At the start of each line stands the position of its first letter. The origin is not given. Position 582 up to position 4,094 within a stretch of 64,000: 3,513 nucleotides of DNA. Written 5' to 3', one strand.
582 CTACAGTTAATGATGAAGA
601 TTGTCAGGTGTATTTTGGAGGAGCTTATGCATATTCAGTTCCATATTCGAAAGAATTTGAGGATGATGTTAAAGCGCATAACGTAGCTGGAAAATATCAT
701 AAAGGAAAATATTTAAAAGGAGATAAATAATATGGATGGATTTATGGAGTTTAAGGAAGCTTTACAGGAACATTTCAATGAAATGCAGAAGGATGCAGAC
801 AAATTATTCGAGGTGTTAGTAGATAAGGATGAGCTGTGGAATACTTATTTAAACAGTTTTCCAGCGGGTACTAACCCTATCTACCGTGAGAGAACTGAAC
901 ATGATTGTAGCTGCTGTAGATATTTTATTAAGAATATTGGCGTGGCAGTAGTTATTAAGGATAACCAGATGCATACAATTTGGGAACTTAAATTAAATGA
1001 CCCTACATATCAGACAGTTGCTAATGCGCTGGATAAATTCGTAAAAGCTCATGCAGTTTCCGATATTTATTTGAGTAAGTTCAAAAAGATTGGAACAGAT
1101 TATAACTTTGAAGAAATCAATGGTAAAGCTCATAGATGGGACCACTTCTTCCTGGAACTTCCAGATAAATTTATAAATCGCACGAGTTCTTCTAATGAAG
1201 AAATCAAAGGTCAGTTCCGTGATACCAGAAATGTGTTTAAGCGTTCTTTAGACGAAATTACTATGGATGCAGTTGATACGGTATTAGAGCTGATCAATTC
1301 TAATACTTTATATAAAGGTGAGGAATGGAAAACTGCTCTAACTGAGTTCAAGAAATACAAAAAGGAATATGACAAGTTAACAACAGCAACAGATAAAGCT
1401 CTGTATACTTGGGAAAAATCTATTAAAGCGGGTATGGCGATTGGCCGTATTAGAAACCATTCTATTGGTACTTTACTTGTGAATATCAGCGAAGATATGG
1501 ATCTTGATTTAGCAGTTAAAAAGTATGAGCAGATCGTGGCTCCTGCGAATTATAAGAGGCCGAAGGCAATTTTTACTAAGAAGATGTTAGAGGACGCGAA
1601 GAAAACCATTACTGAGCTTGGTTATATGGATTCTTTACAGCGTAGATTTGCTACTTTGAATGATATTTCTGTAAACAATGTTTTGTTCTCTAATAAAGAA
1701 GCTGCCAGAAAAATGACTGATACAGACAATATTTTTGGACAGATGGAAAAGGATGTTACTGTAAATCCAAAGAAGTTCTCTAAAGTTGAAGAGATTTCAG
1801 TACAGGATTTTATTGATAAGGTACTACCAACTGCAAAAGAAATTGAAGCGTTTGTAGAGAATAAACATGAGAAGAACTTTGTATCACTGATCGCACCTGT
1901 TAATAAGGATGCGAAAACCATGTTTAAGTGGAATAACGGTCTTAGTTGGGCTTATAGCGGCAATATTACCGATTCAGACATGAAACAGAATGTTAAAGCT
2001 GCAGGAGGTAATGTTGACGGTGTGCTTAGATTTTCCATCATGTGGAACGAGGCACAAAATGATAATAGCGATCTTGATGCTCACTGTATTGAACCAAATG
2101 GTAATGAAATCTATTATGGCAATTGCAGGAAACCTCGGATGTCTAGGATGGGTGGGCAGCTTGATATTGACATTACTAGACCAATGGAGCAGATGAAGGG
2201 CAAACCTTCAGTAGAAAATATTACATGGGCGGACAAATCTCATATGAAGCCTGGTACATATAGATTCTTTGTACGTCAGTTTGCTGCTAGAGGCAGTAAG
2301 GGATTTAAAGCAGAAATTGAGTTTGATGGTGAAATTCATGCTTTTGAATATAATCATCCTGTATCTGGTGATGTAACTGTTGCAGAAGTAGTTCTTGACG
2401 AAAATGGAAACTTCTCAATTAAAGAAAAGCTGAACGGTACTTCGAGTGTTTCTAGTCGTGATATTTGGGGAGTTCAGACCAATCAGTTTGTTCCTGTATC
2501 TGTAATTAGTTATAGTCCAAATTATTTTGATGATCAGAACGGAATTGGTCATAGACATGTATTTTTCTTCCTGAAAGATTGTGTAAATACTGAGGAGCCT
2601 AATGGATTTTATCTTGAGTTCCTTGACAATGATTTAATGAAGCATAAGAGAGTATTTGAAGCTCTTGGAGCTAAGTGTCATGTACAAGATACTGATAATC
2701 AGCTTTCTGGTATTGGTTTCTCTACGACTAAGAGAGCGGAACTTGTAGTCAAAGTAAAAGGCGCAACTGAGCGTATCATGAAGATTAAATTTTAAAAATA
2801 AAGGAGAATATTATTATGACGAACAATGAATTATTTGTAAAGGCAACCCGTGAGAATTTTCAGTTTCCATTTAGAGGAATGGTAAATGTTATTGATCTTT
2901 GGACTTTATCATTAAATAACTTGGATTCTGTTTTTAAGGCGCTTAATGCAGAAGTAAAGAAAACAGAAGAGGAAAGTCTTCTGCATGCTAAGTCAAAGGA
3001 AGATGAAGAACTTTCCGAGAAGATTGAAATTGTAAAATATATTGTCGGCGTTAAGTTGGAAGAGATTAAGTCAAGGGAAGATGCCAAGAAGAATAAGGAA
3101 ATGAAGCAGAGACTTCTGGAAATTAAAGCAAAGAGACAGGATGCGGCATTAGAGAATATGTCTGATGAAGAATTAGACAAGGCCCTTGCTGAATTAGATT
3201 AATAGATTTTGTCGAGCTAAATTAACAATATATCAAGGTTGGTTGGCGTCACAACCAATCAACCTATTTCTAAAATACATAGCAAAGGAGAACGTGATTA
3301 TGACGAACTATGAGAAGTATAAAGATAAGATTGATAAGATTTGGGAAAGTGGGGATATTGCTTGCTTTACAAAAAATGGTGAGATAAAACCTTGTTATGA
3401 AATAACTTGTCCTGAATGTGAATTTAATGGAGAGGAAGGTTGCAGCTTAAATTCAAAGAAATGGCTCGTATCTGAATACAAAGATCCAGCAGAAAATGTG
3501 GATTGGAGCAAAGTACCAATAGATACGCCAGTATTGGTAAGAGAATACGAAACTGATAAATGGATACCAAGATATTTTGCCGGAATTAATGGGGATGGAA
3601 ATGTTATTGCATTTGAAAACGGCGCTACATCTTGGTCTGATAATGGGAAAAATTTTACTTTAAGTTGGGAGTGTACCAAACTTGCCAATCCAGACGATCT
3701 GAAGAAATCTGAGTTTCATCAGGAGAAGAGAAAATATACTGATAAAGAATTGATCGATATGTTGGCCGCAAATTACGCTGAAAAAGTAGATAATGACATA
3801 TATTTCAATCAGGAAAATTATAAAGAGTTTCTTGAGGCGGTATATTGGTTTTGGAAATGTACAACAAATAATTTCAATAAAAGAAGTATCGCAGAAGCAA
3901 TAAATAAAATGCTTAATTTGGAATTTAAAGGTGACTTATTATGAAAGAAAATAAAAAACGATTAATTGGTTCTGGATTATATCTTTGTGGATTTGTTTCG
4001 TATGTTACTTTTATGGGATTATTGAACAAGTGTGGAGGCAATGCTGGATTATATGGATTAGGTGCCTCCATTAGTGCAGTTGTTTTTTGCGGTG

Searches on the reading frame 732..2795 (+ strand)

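Call 6: search_protein_families(library=phrogs, proteins=[window:732-2795:+], max_evalue=0.00001)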
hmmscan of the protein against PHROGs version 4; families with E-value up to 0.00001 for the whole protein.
window:732-2795:+ (687 aa): 4 families
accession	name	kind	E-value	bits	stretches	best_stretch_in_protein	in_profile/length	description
phrog_1735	-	unknown function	1.1e-266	888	1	2-687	2-673/673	-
phrog_23228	-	unknown function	3.6e-141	472.1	1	206-687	4-472/472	-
phrog_25920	-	unknown function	5.8e-38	131.9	1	4-173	4-171/173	-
phrog_21434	-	unknown function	1e-27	97.4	1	1-85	1-84/93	-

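Call 71: search_protein_families(library=pfam, proteins=[window:732-2795:+], max_evalue=0.001)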
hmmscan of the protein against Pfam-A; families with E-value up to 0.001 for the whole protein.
window:732-2795:+ (687 aa): 0 families

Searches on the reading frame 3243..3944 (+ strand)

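Call 96: search_protein_families(library=phrogs, proteins=[window:3243-3944:+], max_evalue=0.00001)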
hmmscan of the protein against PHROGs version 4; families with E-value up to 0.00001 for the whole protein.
window:3243-3944:+ (233 aa): 2 families
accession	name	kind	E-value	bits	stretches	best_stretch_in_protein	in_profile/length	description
phrog_21026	-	unknown function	2.4e-11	44.8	1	84-148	79-142/147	-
phrog_22292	-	unknown function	1.3e-09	39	1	20-83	1-65/155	-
